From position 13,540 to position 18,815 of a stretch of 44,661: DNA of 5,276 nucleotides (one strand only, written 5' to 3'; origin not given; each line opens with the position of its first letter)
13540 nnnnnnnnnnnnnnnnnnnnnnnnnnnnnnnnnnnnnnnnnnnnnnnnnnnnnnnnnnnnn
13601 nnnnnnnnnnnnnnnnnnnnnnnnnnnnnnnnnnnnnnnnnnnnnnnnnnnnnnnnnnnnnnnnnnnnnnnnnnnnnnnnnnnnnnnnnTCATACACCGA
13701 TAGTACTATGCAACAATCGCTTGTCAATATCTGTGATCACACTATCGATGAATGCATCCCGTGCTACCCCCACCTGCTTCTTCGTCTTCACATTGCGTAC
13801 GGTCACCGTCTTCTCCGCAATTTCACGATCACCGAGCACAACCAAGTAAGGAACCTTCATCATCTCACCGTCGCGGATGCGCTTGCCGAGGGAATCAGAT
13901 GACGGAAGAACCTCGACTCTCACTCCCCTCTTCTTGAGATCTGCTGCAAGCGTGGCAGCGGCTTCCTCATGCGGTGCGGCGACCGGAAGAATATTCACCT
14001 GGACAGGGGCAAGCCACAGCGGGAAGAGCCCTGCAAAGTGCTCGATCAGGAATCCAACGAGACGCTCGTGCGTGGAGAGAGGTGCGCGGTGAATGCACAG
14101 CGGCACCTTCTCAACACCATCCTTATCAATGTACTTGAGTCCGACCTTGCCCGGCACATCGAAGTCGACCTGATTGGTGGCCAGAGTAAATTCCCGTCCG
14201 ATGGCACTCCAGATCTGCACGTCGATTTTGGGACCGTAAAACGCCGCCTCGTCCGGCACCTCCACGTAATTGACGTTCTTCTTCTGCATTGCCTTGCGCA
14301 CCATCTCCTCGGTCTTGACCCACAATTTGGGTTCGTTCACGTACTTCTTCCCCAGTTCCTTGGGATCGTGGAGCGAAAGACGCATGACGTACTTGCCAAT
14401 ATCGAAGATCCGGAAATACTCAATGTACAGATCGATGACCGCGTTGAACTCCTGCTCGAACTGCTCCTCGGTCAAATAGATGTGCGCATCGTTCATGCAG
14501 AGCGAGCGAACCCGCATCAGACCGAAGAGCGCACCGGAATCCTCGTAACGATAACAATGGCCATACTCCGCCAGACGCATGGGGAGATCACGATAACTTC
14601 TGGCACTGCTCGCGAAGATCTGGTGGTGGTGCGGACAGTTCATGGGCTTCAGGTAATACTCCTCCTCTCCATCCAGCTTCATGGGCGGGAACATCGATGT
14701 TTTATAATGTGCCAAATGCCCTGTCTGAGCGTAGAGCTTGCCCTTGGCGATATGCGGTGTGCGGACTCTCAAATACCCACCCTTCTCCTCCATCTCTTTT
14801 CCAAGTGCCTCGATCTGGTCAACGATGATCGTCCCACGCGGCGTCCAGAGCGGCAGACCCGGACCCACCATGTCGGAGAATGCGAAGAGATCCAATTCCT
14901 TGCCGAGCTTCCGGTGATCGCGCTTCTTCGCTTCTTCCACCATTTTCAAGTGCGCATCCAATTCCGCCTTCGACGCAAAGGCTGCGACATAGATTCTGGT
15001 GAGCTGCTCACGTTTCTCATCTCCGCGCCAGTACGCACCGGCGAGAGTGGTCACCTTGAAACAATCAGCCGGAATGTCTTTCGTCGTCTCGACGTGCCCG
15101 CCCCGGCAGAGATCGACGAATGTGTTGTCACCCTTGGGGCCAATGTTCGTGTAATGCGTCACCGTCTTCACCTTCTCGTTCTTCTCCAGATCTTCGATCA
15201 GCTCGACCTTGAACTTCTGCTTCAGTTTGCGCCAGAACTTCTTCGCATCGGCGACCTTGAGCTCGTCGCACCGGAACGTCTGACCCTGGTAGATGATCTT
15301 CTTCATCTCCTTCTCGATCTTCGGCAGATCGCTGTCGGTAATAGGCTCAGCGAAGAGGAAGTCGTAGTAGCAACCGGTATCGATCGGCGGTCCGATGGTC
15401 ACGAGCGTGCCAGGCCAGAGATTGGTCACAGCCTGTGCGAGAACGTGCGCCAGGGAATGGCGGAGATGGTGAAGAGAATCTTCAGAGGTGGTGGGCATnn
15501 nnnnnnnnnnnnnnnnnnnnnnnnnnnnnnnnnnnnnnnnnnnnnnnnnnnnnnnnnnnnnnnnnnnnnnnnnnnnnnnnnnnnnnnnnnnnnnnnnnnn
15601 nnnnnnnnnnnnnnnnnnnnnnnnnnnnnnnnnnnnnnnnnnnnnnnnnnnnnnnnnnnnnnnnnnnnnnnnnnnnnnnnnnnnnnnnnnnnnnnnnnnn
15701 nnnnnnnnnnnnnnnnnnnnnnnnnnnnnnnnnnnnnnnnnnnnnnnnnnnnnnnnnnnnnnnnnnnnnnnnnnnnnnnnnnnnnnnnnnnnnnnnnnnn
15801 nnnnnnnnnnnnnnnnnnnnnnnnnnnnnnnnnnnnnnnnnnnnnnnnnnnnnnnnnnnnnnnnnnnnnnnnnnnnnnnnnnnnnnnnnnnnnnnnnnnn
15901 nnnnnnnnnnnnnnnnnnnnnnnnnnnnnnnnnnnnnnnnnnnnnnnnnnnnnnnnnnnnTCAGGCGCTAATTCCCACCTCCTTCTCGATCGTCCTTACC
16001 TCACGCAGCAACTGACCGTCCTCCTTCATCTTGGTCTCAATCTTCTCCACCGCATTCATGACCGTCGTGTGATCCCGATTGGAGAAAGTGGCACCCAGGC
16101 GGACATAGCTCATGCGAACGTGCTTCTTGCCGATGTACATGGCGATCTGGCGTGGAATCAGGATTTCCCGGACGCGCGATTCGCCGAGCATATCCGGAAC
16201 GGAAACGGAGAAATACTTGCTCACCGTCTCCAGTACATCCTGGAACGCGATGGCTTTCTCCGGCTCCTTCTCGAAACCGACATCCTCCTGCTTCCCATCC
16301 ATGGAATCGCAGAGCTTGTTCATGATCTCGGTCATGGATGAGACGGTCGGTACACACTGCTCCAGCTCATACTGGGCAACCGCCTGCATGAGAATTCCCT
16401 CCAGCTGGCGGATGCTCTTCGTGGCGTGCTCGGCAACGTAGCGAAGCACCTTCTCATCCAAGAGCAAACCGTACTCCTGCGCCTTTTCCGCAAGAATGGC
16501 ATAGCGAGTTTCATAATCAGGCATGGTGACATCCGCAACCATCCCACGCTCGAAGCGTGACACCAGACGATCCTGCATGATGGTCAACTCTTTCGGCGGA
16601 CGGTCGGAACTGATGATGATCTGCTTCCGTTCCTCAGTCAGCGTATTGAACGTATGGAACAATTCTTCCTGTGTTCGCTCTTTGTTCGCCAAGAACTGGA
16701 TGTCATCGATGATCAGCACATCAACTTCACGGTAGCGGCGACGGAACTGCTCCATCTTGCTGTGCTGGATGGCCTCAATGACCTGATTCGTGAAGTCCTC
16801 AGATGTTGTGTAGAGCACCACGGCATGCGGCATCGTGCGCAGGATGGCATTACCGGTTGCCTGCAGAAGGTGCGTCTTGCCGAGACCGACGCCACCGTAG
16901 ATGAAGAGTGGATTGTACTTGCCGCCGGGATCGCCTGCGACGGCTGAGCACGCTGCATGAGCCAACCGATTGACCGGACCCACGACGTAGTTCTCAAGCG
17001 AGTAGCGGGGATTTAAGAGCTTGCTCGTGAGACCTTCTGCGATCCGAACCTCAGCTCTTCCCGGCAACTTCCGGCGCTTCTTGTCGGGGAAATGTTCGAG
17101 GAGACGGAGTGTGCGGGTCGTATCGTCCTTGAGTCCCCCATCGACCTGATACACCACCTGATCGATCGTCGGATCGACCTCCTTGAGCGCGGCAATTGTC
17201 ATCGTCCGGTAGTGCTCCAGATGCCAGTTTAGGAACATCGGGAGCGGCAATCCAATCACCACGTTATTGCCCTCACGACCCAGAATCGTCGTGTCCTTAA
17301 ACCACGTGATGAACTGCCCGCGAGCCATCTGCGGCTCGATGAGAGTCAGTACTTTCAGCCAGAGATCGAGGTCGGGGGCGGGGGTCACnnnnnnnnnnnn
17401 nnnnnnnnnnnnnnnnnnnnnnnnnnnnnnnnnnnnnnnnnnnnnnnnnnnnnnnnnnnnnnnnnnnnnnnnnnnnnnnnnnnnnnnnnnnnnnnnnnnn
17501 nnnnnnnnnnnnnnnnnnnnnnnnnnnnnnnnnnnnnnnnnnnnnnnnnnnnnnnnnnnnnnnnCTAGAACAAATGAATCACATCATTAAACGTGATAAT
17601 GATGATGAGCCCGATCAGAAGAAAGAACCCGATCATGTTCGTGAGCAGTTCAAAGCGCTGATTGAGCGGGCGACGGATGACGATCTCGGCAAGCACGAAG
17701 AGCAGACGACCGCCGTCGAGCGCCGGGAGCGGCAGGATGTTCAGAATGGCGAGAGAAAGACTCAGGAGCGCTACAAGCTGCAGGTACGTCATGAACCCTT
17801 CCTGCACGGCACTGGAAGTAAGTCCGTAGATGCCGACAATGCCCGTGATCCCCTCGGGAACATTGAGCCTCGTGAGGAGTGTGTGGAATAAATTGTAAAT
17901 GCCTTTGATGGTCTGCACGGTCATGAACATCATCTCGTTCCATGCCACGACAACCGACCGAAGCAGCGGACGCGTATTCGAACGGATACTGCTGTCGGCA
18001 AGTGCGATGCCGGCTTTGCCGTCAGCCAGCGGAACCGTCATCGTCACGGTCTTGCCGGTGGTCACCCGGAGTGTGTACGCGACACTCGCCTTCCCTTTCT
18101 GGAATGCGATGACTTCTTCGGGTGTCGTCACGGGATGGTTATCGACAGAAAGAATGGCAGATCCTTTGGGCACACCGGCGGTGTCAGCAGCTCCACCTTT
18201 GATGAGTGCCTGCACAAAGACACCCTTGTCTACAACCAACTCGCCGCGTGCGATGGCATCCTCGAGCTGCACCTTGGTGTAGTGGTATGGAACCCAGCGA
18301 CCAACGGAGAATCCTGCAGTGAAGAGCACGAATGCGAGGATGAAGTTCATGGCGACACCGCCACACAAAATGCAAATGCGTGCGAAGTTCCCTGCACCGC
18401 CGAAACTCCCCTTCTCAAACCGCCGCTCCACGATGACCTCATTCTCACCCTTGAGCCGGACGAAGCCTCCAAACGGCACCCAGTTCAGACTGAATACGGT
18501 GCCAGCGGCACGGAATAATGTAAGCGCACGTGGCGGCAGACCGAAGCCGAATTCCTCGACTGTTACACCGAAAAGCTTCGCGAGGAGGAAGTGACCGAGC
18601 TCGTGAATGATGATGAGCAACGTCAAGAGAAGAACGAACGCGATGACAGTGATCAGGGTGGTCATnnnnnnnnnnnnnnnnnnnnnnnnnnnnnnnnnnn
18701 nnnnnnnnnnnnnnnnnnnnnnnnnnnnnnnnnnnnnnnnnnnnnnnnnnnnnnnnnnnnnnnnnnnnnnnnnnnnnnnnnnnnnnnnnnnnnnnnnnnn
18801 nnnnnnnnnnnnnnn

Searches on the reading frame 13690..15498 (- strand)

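Call 8: search_protein_families(library=pfam, proteins=[window:13690-15498:-])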
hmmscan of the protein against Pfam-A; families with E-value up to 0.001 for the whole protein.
window:13690-15498:- (602 aa): 3 families
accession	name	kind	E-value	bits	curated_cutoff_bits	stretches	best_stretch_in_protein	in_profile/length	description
PF00587.30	tRNA-synt_2b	-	6.5e-37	127.8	29.3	1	276-488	6-179/179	tRNA synthetase class II core domain (G, H, P, S and T)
PF03129.25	HGTP_anticodon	-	1.9e-21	76.5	21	1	500-587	1-91/94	Anticodon binding domain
PF07973.19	tRNA_SAD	-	8.3e-09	35.7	24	1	126-170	9-44/44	Threonyl and Alanyl tRNA synthetase second additional domain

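Call 9: search_protein_families(library=ncbifam, proteins=[window:13690-15498:-])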
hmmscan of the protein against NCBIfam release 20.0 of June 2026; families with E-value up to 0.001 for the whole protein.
window:13690-15498:- (602 aa): 13 families
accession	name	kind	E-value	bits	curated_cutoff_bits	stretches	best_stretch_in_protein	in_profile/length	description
TIGR00418.1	thrS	equivalog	1.2e-183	612.1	383.65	1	13-588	1-562/565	threonine--tRNA ligase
NF003068.0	PRK03991.1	equivalog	1.1e-53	182.5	484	1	187-591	191-592/613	threonine--tRNA ligase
NF008979.1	PRK12325.1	exception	3.6e-23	82.1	550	2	214-373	38-196/437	proline--tRNA ligase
NF006625.0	PRK09194.1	equivalog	5.6e-23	81.7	558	2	211-366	35-189/559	proline--tRNA ligase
TIGR00409.1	proS_fam_II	equivalog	4e-18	65.6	306.7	2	211-364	35-187/568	proline--tRNA ligase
NF011500.0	PRK14938.1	equivalog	5.3e-17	61.9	362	1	491-582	267-358/387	Ser-tRNA(Thr) hydrolase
TIGR00408.1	proS_fam_I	equivalog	4.4e-15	55.6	437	2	491-586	275-376/475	proline--tRNA ligase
TIGR00442.1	hisS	equivalog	2.1e-14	53.3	286.75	1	499-578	325-404/406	histidine--tRNA ligase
NF003211.1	PRK04173.1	equivalog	5.5e-13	48.6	312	1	494-581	360-448/454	glycine--tRNA ligase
TIGR00389.1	glyS_dimeric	equivalog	2e-10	39.8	243.3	1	492-581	465-555/565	glycine--tRNA ligase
NF009085.0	PRK12420.1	equivalog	5.7e-06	25.9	540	1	500-579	340-418/426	histidine--tRNA ligase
TIGR02367.1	PylS_Cterm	equivalog_domain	6.3e-05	22.4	178.15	1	235-364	38-159/242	pyrrolysine--tRNA(Pyl) ligase large subunit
TIGR00414.1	serS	equivalog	0.00025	20.2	301.65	1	187-319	134-265/418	serine--tRNA ligase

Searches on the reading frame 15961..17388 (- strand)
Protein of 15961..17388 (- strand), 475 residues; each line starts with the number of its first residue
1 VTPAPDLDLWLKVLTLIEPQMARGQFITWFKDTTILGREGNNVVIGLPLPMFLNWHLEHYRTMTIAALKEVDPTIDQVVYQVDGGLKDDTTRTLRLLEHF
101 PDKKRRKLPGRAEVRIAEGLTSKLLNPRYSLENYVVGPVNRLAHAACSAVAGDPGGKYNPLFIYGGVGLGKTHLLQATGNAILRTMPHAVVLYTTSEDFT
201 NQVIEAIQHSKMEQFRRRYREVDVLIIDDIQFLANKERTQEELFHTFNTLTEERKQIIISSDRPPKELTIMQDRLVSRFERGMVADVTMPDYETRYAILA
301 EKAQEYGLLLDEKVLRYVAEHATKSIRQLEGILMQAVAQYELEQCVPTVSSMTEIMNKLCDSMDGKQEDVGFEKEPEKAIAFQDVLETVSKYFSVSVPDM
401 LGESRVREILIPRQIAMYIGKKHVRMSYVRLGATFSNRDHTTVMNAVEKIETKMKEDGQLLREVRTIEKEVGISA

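Call 8: search_protein_families(library=pfam, proteins=[window:15961-17388:-])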
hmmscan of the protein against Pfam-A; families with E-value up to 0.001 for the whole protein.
window:15961-17388:- (475 aa): 10 families
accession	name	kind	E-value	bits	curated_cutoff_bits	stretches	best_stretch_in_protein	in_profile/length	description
PF00308.24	Bac_DnaA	-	2.2e-68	230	23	1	125-285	1-161/162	Bacterial DnaA ATPAse domain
PF08299.17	Bac_DnaA_C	-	6.6e-23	81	31.5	1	383-450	2-69/69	Bacterial dnaA protein helix-turn-helix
PF01695.23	IstB_IS21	-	1.9e-10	41.1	24.1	1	161-265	95-196/238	IstB-like ATP binding protein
PF00004.35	AAA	-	9.9e-06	26.5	21.2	1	162-281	2-125/131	ATPase family associated with various cellular activities (AAA)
PF13401.12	AAA_22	-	7.9e-05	23.4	27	0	161-256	8-115/130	AAA domain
PF11638.13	DnaA_N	-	0.0001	22.4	24.6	1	9-62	3-57/65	DnaA N-terminal domain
PF22688.2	Hda_lid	-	0.00015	22.1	27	0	294-334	3-43/65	Hda, lid domain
PF01637.24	ATPase_2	-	0.00017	21.9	33.2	1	156-263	18-118/225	ATPase domain predominantly from Archaea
PF13191.12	AAA_16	-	0.00028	21.9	32.6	0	140-221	10-96/167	AAA ATPase domain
PF13173.12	AAA_14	-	0.00041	20.8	27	1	159-245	3-86/129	AAA domain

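Call 9: search_protein_families(library=ncbifam, proteins=[window:15961-17388:-])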
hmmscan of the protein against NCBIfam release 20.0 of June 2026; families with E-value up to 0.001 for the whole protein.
window:15961-17388:- (475 aa): 22 families
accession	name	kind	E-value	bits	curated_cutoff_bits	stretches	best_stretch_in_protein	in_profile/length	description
TIGR00362.1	DnaA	equivalog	1.1e-137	459.7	343.9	1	10-470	1-436/437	chromosomal replication initiator protein DnaA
NF001154.0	PRK00149.3-3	equivalog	1.7e-90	304.2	410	1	120-471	112-458/462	chromosomal replication initiator protein DnaA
NF009087.0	PRK12422.1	equivalog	4.8e-73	246.9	657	1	124-468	103-440/455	chromosomal replication initiator protein DnaA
TIGR03420.1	DnaA_homol_Hda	equivalog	1.5e-31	109.7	194.8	1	127-334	10-203/226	DnaA regulatory inactivator Hda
NF038214.1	IS21_help_AAA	equivalog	3.7e-17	62.8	200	1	159-267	91-196/232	IS21-like element helper ATPase IstB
NF005304.0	PRK06835.1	equivalog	1.4e-16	60.6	215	1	159-279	184-305/330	ATP-binding protein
NF005982.0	PRK08084.1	equivalog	8.1e-14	51.7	268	1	159-335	46-212/235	DnaA inactivator Hda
NF005992.0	PRK08116.1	subfamily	1.1e-10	41.2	189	1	161-308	117-265/269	hypothetical protein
NF005378.0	PRK06921.1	subfamily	3e-10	39.6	207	1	158-280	117-241/266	hypothetical protein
NF006038.0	PRK08181.1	subfamily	4.5e-10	39.2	317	1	107-267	54-213/271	transposase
NF006485.0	PRK08903.1-5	equivalog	5e-10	39.4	289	1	126-355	12-223/233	DnaA regulatory inactivator Hda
NF006505.0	PRK08939.1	equivalog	6.6e-09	35.5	228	1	155-230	153-226/306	primosomal protein DnaI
NF006571.0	PRK09087.1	equivalog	1.7e-07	31.2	297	1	207-357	74-221/228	DnaA regulatory inactivator HdaA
NF005098.0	PRK06526.1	subfamily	6.1e-07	29.1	296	1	160-264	111-212/266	transposase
NF006486.0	PRK08903.1-6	equivalog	1.2e-05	24.9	307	1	161-330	39-190/222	DnaA regulatory inactivator Hda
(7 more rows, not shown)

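Call 29: find_related_loci(query=window:15961-17388:-, collection=genome_contigs, flank=6000)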
Query window:15961-17388:- (475 aa) in genome_contigs; peptide patterns used: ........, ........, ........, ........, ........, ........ (x = any residue, [..] = any of these).
167 stretches matched a pattern; 106 encode a relative of the query (tblastn E <= 1e-3); the best 80 are kept; 80 distinct loci.
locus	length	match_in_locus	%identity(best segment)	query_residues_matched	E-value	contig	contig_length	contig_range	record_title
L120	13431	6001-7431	77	1-475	0e+0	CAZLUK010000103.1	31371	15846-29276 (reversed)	MAG TPA_asm: uncultured Candidatus Peribacteria bacterium isolate binchicken_co203_97 genome assembly, contig: k141_3660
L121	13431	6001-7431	77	1-475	0e+0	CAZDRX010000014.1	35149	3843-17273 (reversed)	MAG TPA_asm: uncultured Candidatus Peribacteria bacterium isolate SRP178908_co1_56 genome assembly, contig: NODE_676_len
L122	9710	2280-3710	78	1-475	0e+0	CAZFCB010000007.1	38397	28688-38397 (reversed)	MAG TPA_asm: uncultured Candidatus Peribacteria bacterium isolate binchicken_co105_187 genome assembly, contig: NODE_125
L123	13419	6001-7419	79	6-475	0e+0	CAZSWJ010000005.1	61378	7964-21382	MAG TPA_asm: uncultured Candidatus Peribacteria bacterium isolate SRP150892_co2_42 genome assembly, contig: NODE_503_len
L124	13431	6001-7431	75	1-475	0e+0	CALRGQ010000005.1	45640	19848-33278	MAG: Candidatus Peribacteria bacterium isolate AH-03may19-31 genome assembly, contig: AH-03may19-C1122, whole genome sho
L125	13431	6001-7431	79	1-475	0e+0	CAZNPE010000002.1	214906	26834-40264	MAG TPA_asm: uncultured Candidatus Peribacteria bacterium isolate SRP342105_co1_493 genome assembly, contig: NODE_56_len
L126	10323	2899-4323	76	1-474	0e+0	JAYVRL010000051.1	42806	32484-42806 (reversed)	MAG: Candidatus Peribacteria bacterium isolate GL73_DN_concoct_161 GL73_DN_concoct_161_50, whole genome shotgun sequence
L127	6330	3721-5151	78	1-475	0e+0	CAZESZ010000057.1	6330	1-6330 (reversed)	MAG TPA_asm: uncultured Candidatus Peribacteria bacterium isolate SRP192515_co1_140 genome assembly, contig: NODE_12989_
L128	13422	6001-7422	76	1-473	0e+0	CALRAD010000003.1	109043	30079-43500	MAG: Candidatus Peribacteria bacterium isolate MaH-04nov19-275 genome assembly, contig: MaH-04nov19-C225, whole genome s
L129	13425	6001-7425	94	1-475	0e+0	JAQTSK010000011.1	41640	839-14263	MAG: Candidatus Peribacteraceae bacterium isolate STB_185 NODE_1933_length_41640_cov_4.144196_Sandtown_B, whole genome s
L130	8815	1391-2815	77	1-474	0e+0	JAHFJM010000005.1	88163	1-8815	MAG: Candidatus Peribacteria bacterium isolate nzgw386 NODE_205_length_88164_cov_12.028134, whole genome shotgun sequenc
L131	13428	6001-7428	76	1-475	0e+0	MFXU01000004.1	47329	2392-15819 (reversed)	MAG: Candidatus Peribacteria bacterium RIFCSPHIGHO2_02_FULL_51_15 rifcsphigho2_02_scaffold_11522, whole genome shotgun s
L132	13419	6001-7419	77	4-475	0e+0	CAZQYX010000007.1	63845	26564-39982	MAG TPA_asm: uncultured Candidatus Peribacteria bacterium isolate ERP113451_co3_227 genome assembly, contig: NODE_189_le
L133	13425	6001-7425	75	1-474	0e+0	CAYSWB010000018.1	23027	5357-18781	MAG TPA_asm: uncultured Candidatus Peribacteria bacterium isolate SRP150892_co2_30 genome assembly, contig: NODE_2996_le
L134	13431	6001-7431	78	1-475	0e+0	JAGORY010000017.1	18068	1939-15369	MAG: Candidatus Peribacteraceae bacterium isolate Gw_Eff_bin_294 Gw_Eff_6643_length_18068_cov_22.917786, whole genome sh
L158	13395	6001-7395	68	8-473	0e+0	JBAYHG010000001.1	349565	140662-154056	MAG: Candidatus Peribacteraceae bacterium isolate SO_2016_GW1_144 scaffold00032_OW334_2016, whole genome shotgun sequenc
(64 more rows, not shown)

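Call 89: find_homologous_proteins(query=L158:7512-7886:+, max_evalue=0.001)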
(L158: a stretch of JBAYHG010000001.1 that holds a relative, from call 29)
Query L158:7512-7886:+ (125 aa): 2759 proteins with E <= 0.001 among 2765 candidates; the best 120 are listed.
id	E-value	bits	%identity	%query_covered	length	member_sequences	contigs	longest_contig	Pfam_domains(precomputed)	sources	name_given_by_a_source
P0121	2.9e-76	271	100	100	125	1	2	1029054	PF05635.18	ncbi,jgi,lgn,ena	ncbi:MAG: four helix bundle protein [Candidatus Peribacteraceae bacterium]|jgi:four helix bundle pro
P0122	2.0e-53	197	73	98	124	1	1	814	PF05635.18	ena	-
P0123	2.8e-53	197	71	99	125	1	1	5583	PF05635.18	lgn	-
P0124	4.2e-52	193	70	99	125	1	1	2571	PF05635.18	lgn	-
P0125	6.1e-51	189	70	99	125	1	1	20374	PF05635.18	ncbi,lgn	-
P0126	6.6e-51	189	70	99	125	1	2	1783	PF05635.18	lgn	-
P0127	6.7e-51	189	70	100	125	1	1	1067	PF05635.18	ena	-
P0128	8.7e-51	189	70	98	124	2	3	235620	PF05635.18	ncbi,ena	-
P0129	1.3e-50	188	71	97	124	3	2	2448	PF05635.18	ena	-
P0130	3.5e-50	187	67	98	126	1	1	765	PF05635.18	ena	-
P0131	8.1e-50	186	69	99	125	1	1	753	PF05635.18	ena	-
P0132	1.1e-49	185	68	100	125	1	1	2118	PF05635.18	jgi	jgi:four helix bundle protein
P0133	1.4e-49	185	69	99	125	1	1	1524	PF05635.18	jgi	jgi:four helix bundle protein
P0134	3.2e-49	184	68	99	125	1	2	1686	PF05635.18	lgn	-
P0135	3.2e-49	184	66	100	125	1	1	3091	PF05635.18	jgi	jgi:four helix bundle protein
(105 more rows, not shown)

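Call 91: find_related_loci(query=A2, collection=metagenome_contigs, flank=2000)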
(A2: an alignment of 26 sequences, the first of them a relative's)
Query A2 (125 aa) in metagenome_contigs; peptide patterns used: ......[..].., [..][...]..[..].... (x = any residue, [..] = any of these).
600 stretches matched a pattern (row limit reached: there are more); 475 encode a relative of the query (tblastn E <= 1e-3); the best 80 are kept; 80 distinct loci.
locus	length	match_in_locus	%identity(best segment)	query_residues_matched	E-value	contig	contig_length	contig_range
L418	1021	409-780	70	1-124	2e-59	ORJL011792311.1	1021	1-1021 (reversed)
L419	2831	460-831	66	1-124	6e-53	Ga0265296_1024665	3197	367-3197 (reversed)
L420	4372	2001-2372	65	1-124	2e-52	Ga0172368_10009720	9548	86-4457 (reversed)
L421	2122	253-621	66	2-124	8e-53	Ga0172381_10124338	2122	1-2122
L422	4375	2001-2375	63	1-125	4e-52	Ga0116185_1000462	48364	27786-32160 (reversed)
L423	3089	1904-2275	65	1-124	5e-52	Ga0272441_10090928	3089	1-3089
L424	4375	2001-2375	66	1-125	4e-52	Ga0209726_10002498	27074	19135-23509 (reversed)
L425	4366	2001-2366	66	3-124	1e-51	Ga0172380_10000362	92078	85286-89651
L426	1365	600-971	65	2-125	2e-53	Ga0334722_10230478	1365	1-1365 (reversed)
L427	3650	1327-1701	62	1-125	1e-51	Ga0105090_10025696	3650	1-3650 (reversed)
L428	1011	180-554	63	1-125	1e-54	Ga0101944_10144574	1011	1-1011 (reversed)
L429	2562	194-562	66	1-123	2e-51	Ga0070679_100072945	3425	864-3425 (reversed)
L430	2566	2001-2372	65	1-124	3e-51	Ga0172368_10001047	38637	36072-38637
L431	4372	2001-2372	65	1-124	5e-51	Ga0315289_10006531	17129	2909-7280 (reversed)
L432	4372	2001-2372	65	1-124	3e-51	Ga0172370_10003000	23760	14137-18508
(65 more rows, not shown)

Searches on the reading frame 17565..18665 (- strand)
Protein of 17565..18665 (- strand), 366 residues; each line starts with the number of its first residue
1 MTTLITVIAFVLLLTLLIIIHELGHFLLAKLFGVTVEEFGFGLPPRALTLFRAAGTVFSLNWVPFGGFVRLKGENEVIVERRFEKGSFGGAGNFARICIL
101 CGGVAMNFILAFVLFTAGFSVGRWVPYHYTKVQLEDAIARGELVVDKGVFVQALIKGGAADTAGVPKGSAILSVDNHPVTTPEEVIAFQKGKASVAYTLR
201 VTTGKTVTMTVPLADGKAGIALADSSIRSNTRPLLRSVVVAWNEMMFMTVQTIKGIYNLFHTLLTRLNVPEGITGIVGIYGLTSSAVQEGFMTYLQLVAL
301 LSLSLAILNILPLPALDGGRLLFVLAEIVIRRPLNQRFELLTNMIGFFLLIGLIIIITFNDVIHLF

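Call 8: search_protein_families(library=pfam, proteins=[window:17565-18665:-])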
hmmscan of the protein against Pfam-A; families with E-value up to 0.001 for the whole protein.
window:17565-18665:- (366 aa): 3 families
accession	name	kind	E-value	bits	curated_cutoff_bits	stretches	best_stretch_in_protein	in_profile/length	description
PF02163.28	Peptidase_M50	-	6.3e-48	163.5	27.2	1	9-352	1-220/221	Peptidase family M50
PF17820.7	PDZ_6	-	2.2e-05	24.5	27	1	151-190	2-41/54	PDZ domain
PF00595.29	PDZ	-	0.00018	22.2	23.2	1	141-192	23-72/81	PDZ domain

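Call 9: search_protein_families(library=ncbifam, proteins=[window:17565-18665:-])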
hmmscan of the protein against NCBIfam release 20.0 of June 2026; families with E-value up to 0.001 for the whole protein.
window:17565-18665:- (366 aa): 4 families
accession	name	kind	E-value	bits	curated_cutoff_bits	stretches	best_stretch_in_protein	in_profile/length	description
TIGR00054.1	TIGR00054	equivalog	1.5e-58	198.7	147.55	2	151-366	206-420/421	RIP metalloprotease RseP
NF008046.0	PRK10779.1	equivalog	2.6e-27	96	477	2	3-122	4-123/450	sigma E protease regulator RseP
NF040960.1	MamE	equivalog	4.8e-05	22.1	800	1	142-190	462-510/659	magnetosome formation protease MamE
TIGR02037.1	degP_htrA_DO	subfamily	0.00021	20.4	416.2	1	143-214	255-328/434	Do family serine endopeptidase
